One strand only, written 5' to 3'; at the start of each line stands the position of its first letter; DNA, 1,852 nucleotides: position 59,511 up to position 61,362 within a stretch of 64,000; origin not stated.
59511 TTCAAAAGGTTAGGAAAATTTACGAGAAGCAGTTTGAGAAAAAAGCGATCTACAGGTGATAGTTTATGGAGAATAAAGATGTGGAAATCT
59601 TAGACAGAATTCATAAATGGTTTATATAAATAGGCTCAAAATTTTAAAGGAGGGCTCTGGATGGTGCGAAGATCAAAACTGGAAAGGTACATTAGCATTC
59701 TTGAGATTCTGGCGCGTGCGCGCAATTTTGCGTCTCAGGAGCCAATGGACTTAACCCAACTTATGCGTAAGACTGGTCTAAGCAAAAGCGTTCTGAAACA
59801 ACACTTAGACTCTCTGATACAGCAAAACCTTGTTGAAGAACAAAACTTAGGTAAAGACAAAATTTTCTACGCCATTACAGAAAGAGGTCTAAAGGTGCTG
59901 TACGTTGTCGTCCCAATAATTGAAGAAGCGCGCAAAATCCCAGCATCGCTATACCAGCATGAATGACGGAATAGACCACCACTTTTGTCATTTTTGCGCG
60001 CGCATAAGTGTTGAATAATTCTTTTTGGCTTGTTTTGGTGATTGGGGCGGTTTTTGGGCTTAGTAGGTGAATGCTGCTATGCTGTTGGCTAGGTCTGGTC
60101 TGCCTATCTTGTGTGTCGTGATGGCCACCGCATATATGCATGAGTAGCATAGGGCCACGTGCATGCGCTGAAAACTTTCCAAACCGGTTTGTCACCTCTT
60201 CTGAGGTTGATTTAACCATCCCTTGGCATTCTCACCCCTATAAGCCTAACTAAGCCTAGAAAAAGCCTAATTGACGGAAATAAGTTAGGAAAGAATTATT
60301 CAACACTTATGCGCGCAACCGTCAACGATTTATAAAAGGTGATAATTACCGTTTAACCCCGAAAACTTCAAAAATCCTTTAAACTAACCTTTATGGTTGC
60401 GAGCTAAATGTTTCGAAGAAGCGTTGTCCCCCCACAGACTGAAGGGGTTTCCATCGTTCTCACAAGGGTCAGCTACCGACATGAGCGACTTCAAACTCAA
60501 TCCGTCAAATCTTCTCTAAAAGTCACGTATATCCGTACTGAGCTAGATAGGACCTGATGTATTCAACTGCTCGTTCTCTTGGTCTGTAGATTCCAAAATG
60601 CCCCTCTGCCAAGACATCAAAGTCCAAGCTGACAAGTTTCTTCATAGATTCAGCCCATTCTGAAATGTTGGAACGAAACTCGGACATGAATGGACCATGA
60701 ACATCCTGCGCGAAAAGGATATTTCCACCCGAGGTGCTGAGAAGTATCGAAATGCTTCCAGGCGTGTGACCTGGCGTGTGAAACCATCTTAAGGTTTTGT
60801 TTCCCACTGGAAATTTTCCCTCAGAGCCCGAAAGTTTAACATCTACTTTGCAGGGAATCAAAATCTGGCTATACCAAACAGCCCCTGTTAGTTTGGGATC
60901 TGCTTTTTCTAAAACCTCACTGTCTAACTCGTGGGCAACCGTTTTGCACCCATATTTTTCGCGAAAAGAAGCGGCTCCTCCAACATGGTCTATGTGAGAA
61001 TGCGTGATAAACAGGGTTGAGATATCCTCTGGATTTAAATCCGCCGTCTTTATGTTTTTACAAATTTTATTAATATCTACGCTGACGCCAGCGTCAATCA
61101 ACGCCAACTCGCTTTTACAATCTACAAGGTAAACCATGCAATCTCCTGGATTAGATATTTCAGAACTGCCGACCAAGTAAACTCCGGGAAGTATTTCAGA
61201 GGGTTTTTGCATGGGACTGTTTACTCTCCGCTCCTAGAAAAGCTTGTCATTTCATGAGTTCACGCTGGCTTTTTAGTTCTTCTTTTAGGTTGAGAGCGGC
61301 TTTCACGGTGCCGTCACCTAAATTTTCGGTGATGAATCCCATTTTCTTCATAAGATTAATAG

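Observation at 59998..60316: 319-bp MITE-like element with 27-bp perfect terminal inverted repeats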

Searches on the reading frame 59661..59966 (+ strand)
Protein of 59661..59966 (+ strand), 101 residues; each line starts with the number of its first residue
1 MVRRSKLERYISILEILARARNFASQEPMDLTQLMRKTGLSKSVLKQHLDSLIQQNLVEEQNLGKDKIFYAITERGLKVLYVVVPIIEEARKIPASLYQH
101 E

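Call 11: find_encoding_contigs(protein=window:59661-59966:+, flank=6000, max_places=10)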
Protein window:59661-59966:+ (101 aa): 4 contigs read that carry it; 4 places shown.
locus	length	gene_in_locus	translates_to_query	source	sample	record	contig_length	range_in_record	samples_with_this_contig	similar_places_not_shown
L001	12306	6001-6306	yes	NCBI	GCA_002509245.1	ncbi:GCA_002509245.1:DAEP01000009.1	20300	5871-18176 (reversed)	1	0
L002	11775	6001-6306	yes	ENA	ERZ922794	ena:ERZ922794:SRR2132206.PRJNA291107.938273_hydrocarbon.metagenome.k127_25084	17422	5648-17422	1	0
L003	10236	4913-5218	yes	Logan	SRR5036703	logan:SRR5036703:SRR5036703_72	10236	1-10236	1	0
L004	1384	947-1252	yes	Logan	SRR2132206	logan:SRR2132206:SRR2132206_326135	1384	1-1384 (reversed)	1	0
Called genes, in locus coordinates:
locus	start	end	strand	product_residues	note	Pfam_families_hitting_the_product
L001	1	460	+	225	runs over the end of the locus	PF00977:His_biosynth, PF05690:ThiG (faint)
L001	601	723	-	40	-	-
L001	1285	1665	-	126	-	PF00583:Acetyltransf_1, PF13673:Acetyltransf_10, PF13508:Acetyltransf_7, PF08445:FR47 (weak)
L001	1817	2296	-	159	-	PF01986:DUF123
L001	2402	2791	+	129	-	PF14938:SNAP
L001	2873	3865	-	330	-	PF01972:SDH_protease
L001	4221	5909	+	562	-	PF04675:DNA_ligase_A_N, PF01068:DNA_ligase_A_M, PF09414:RNA_ligase (weak), PF04679:DNA_ligase_A_C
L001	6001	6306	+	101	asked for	PF14947:HTH_45, PF09339:HTH_IclR (weak), PF01022:HTH_5 (weak)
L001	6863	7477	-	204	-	PF00753:Lactamase_B, PF19583:ODP (weak), PF23023:Anti-Pycsar_Apyc1 (weak), PF12706:Lactamase_B_2 (weak)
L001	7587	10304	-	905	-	PF02629:CoA_binding, PF13380:CoA_binding_2, PF13607:Succ_CoA_lig, PF19045:Ligase_CoA_2, PF13549:ATP-grasp_5, PF00583:Acetyltransf_1, PF13302:Acetyltransf_3, PF13508:Acetyltransf_7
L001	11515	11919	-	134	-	PF01894:YjbQ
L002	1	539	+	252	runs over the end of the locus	PF00977:His_biosynth, PF05690:ThiG (faint)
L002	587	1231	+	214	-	PF01694:Rhomboid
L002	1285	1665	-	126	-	PF00583:Acetyltransf_1, PF13673:Acetyltransf_10, PF13508:Acetyltransf_7, PF08445:FR47 (weak)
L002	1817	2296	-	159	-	PF01986:DUF123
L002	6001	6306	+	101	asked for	PF14947:HTH_45, PF09339:HTH_IclR (weak), PF01022:HTH_5 (weak)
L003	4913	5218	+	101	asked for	PF14947:HTH_45, PF09339:HTH_IclR (weak), PF01022:HTH_5 (weak)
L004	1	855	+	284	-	?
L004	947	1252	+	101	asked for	PF14947:HTH_45, PF09339:HTH_IclR (weak), PF01022:HTH_5 (weak)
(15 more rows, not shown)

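Call 19: search_protein_families(library=pfam, proteins=[window:59661-59966:+], max_evalue=0.1)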
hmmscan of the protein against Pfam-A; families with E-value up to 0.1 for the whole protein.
window:59661-59966:+ (101 aa): 21 families
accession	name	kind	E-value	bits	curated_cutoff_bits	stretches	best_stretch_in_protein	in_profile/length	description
PF14947.12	HTH_45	-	3.7e-08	33.7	25.5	1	3-82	1-68/77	Winged helix-turn-helix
PF01022.26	HTH_5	-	3.8e-07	30.3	22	1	25-59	12-46/47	Bacterial regulatory protein, arsR family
PF09339.16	HTH_IclR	-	4.4e-07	30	22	1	7-60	2-50/52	IclR helix-turn-helix domain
PF12802.13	MarR_2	-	9.4e-05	22.9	27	1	26-67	17-59/61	MarR family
PF12840.13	HTH_20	-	0.00013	22.3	27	1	13-60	9-50/51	Helix-turn-helix domain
PF03962.21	Mnd1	-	0.00031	21.4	23.5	1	30-71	16-58/60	Mnd1 HTH domain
PF07106.19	TBPIP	-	0.00046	20.5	22.8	1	35-70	26-60/62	TBPIP/Hop2 winged helix domain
PF13412.12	HTH_24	-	0.0041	17.1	21.9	1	32-59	21-48/48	Winged helix-turn-helix DNA-binding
PF01047.28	MarR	-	0.0052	17.1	24.6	1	25-62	14-51/59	MarR family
PF08100.18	Dimerisation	-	0.0067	16.7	25.6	1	13-75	30-86/93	O-methyltransferase dimerisation domain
PF14277.12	DUF4364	-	0.0073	16.6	26.9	1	45-87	36-77/162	Domain of unknown function (DUF4364)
PF08221.17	HTH_9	-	0.0088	16.6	23.4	1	31-58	30-57/62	RNA polymerase III subunit RPC82 helix-turn-helix domain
PF01638.23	HxlR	-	0.0099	16.2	20.8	1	31-85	21-78/91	HxlR-like helix-turn-helix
PF03428.19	RP-C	-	0.011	15.9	24.4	1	32-61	75-104/175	Replication protein C N-terminal domain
PF02082.26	Rrf2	-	0.032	14.8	30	1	13-60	11-55/132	Iron-dependent Transcriptional regulator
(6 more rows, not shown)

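Call 26: find_homologous_proteins(query=window:59661-59966:+, max_evalue=1e-10)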
Query window:59661-59966:+ (101 aa): 249 proteins with E <= 1e-10 among 261 candidates; the best 120 are listed.
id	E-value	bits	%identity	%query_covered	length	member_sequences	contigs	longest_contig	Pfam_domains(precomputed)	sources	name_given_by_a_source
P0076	5.8e-56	204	100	100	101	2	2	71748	PF01022.27,PF09339.17,PF14947.13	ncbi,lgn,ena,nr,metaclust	ncbi:MAG: IclR helix-turn-helix domain protein [Candidatus Bathyarchaeota archaeon BA2]|nr:MAG: IclR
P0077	5.5e-49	182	93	97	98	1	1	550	PF14947.13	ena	-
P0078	4.3e-48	179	92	97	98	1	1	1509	PF14947.13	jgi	-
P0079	4.0e-46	172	91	95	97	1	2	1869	PF01022.27,PF09339.17,PF14947.13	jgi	-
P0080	7.4e-46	172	92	94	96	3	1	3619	PF01022.27,PF09339.17,PF14947.13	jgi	jgi:predicted transcriptional regulator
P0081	8.2e-46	171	91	95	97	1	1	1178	PF14947.13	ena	-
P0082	1.4e-45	171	91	95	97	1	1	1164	PF14947.13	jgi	-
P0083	1.6e-45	171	89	94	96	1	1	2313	PF01022.27,PF14947.13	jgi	-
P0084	2.8e-45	170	88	97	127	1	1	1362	PF01022.27,PF09339.17,PF14947.13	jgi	jgi:predicted transcriptional regulator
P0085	4.2e-45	169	87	94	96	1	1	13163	PF01022.27,PF14947.13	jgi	-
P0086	4.9e-45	169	88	94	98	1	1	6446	PF09339.17,PF14947.13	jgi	-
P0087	9.9e-45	168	90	96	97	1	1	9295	PF14947.13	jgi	-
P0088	1.2e-44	168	87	96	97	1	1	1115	PF01022.27,PF09339.17,PF14947.13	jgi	-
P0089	1.2e-44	168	91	94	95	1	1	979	PF01022.27,PF09339.17,PF14947.13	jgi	-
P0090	3.4e-44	166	86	97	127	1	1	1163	PF01022.27,PF14947.13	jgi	jgi:predicted transcriptional regulator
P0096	2.9e-43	163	86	96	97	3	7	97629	PF01022.27,PF14947.13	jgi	jgi:predicted transcriptional regulator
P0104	5.0e-42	159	85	97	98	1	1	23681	PF14947.13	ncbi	-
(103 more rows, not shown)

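Call 27: find_encoding_contigs(protein=P0087, flank=3000, max_places=3)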
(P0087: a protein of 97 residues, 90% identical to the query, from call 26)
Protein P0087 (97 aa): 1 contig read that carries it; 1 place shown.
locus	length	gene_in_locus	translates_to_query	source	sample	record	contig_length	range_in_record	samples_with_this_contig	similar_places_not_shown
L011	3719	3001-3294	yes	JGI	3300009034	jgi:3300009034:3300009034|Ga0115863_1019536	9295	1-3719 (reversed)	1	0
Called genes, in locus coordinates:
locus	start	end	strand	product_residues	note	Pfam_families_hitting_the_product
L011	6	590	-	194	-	PF00210:Ferritin, PF02915:Rubrerythrin, PF23458:DUF7130 (weak), PF21349:RUBY_RBDX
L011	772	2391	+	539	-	PF04675:DNA_ligase_A_N, PF01068:DNA_ligase_A_M, PF09414:RNA_ligase (weak), PF04679:DNA_ligase_A_C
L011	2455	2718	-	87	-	-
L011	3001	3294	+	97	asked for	PF14947:HTH_45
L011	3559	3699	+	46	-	-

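Call 28: find_encoding_contigs(protein=P0080, flank=3000, max_places=3)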
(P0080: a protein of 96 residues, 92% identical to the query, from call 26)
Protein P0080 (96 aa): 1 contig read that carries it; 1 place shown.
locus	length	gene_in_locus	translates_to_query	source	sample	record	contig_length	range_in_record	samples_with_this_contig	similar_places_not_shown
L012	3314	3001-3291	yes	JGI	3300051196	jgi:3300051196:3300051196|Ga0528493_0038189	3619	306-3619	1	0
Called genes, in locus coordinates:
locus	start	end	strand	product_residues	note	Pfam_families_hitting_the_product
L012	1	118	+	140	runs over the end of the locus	?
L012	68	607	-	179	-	PF01986:DUF123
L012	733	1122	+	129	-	PF14938:SNAP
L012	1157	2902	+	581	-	PF04675:DNA_ligase_A_N, PF01068:DNA_ligase_A_M, PF09414:RNA_ligase (weak), PF04679:DNA_ligase_A_C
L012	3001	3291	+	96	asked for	PF14947:HTH_45, PF09339:HTH_IclR (faint), PF01022:HTH_5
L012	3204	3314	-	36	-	?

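Call 29: find_encoding_contigs(protein=P0085, flank=3000, max_places=3)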
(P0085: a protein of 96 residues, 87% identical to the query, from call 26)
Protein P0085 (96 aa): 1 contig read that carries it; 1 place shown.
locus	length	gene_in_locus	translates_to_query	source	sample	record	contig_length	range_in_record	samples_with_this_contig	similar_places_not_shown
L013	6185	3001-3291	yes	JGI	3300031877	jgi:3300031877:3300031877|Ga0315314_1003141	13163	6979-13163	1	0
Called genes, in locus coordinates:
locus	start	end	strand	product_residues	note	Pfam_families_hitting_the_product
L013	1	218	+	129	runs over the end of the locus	PF07719:TPR_2 (faint), PF14938:SNAP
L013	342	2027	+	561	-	PF04675:DNA_ligase_A_N, PF01068:DNA_ligase_A_M, PF09414:RNA_ligase (weak), PF04679:DNA_ligase_A_C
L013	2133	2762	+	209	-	PF10050:DUF2284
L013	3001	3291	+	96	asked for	PF14947:HTH_45, PF01022:HTH_5 (faint)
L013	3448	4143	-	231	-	PF00753:Lactamase_B, PF19583:ODP (weak), PF23023:Anti-Pycsar_Apyc1, PF12706:Lactamase_B_2 (weak)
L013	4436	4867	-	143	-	PF00571:CBS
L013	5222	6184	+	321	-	?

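Call 51: find_encoding_contigs(protein=P0096, flank=2500, max_places=6)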
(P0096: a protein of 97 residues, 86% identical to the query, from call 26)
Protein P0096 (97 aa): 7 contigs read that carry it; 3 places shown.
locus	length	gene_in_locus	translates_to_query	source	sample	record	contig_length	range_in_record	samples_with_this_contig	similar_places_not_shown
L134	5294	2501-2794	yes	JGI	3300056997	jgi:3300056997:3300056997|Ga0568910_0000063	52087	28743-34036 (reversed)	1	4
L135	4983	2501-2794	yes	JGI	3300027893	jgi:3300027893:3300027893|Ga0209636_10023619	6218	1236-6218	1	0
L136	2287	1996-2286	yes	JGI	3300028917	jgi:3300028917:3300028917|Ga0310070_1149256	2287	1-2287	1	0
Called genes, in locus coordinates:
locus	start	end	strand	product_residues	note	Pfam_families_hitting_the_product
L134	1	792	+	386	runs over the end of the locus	PF00266:Aminotran_5, PF01212:Beta_elim_lyase, PF01041:DegT_DnrJ_EryC1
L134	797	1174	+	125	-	PF01592:NifU_N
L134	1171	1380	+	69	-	-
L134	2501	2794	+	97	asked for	PF14947:HTH_45, PF01022:HTH_5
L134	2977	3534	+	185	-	PF00881:Nitroreductase, PF14512:TM1586_NiRdase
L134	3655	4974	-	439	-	PF01336:tRNA_anti-codon, PF00152:tRNA-synt_2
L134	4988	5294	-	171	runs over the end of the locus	-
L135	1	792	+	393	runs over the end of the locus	PF00266:Aminotran_5, PF01041:DegT_DnrJ_EryC1, PF01212:Beta_elim_lyase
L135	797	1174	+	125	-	PF01592:NifU_N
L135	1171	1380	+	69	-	-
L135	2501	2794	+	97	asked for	PF14947:HTH_45, PF01022:HTH_5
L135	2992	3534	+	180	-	PF00881:Nitroreductase, PF14512:TM1586_NiRdase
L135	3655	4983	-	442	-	?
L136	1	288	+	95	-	?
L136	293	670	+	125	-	PF01592:NifU_N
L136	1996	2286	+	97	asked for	PF14947:HTH_45, PF01022:HTH_5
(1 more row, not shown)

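Call 52: find_encoding_contigs(protein=P0104, flank=2500, max_places=3)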
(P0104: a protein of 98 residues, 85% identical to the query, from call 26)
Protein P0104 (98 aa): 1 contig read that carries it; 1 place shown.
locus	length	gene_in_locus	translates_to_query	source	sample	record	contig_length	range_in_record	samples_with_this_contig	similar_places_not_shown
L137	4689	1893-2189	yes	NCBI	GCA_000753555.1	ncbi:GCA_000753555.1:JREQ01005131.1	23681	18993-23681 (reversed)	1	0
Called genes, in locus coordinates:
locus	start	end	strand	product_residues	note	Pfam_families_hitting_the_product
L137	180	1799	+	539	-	PF04675:DNA_ligase_A_N, PF01068:DNA_ligase_A_M, PF09414:RNA_ligase (faint), PF04679:DNA_ligase_A_C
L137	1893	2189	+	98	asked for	PF14947:HTH_45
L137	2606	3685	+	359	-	PF12837:Fer4_6 (faint), PF00037:Fer4 (weak), PF12838:Fer4_7 (weak), PF13187:Fer4_9 (weak), PF13237:Fer4_10 (weak), PF14697:Fer4_21 (weak)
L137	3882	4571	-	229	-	PF23023:Anti-Pycsar_Apyc1, PF00753:Lactamase_B, PF19583:ODP (weak), PF12706:Lactamase_B_2 (weak)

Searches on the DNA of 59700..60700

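Call 5: search_rna_families(source=window, start=59700, end=60700, threshold=evalue, max_evalue=10, show_alignments=3)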
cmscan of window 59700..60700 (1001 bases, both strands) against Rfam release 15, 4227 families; matches with E-value up to 10: 4.
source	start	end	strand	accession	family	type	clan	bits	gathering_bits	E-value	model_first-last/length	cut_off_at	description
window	59723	59812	-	RF00950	mir-927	Gene; miRNA;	-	18.7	60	2.5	1-86/86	no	mir-927 microRNA precursor family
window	60348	60426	+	RF01885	HSR-omega_1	Gene; lncRNA;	-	17.1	80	6.1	1-78/78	no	Heat shock gene hsromega conserved region 1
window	59918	60006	-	RF01639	ceN49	Gene; snRNA; snoRNA; HACA-box;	-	15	65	3.2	1-134/134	no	Caenorhabditis snoRNA ceN49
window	60018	60155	+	RF02175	SMAD5-AS1_3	Gene; lncRNA;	-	12.6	60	4.4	1-125/125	no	SMAD5 antisense RNA 1 conserved region 3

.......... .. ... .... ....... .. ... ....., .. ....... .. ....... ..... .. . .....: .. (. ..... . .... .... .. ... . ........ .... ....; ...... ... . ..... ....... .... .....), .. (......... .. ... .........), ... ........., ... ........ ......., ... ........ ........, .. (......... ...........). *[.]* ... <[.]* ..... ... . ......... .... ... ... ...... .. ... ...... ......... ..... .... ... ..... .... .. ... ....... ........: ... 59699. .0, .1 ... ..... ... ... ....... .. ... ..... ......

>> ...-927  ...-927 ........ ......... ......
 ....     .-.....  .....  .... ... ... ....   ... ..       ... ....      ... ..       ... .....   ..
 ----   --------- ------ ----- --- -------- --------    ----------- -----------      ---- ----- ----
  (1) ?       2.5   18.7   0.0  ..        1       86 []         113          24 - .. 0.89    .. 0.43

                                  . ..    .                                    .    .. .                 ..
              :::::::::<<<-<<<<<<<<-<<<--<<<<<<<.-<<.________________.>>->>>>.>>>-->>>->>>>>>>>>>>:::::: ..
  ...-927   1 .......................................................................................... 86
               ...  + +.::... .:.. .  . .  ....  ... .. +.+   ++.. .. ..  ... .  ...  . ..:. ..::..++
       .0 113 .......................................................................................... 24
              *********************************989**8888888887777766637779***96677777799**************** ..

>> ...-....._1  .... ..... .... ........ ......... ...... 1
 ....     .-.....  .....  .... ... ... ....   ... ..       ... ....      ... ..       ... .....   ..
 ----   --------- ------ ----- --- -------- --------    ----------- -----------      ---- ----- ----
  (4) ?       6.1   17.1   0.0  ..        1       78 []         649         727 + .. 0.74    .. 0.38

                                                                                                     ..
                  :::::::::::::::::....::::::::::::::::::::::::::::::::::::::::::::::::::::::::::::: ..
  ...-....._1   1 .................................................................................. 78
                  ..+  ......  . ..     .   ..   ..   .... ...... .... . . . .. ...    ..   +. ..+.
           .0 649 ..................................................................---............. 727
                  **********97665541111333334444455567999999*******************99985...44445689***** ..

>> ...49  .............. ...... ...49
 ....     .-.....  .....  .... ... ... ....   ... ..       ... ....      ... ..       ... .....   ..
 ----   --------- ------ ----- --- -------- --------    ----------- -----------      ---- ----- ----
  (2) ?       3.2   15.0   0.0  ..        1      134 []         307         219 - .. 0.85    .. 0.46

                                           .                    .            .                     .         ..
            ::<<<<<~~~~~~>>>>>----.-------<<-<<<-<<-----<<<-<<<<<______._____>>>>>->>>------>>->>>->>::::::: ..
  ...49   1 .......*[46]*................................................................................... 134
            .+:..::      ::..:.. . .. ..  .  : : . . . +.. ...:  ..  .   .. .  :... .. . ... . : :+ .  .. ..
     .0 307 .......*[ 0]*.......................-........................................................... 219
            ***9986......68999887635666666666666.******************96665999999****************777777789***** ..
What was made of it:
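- On Known structured RNA family (Rfam): Only chance-level hits at E 2.5-6 around the element (call 5).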

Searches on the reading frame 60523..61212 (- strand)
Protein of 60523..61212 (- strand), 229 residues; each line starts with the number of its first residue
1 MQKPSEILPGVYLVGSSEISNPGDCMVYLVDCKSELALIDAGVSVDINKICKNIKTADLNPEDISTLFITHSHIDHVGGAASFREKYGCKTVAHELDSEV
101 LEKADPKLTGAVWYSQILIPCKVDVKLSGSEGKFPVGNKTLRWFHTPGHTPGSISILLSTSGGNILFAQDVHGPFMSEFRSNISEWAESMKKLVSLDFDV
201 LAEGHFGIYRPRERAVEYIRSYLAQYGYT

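Call 12: find_encoding_contigs(protein=window:60523-61212:-, flank=6000, max_places=10)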
Protein window:60523-61212:- (229 aa): no gene with exactly this product is on record in the collection.
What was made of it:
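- Tried and rejected: The look-up for the metallo-beta-lactamase-fold protein as I delimited it found nothing (call 12).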

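Call 19: search_protein_families(library=pfam, proteins=[window:60523-61212:-], max_evalue=0.1)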
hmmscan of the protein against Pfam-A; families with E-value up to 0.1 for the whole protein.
window:60523-61212:- (229 aa): 5 families
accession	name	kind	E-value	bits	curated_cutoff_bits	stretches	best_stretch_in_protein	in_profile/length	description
PF00753.33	Lactamase_B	-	3.2e-22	79.9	22.7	1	22-205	3-196/196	Metallo-beta-lactamase superfamily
PF19583.5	ODP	-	2.8e-07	31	27.2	1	25-188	3-155/194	ODP family beta lactamase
PF12706.13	Lactamase_B_2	-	4.4e-07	30.1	27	1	38-172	4-144/200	Beta-lactamase superfamily domain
PF02112.21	PDEase_II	-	0.0016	18.1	23.7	1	53-80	72-99/340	cAMP phosphodiesterases class-II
PF23023.1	Anti-Pycsar_Apyc1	-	0.013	15.4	50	1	29-87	24-79/250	Anti-Pycsar protein Apyc1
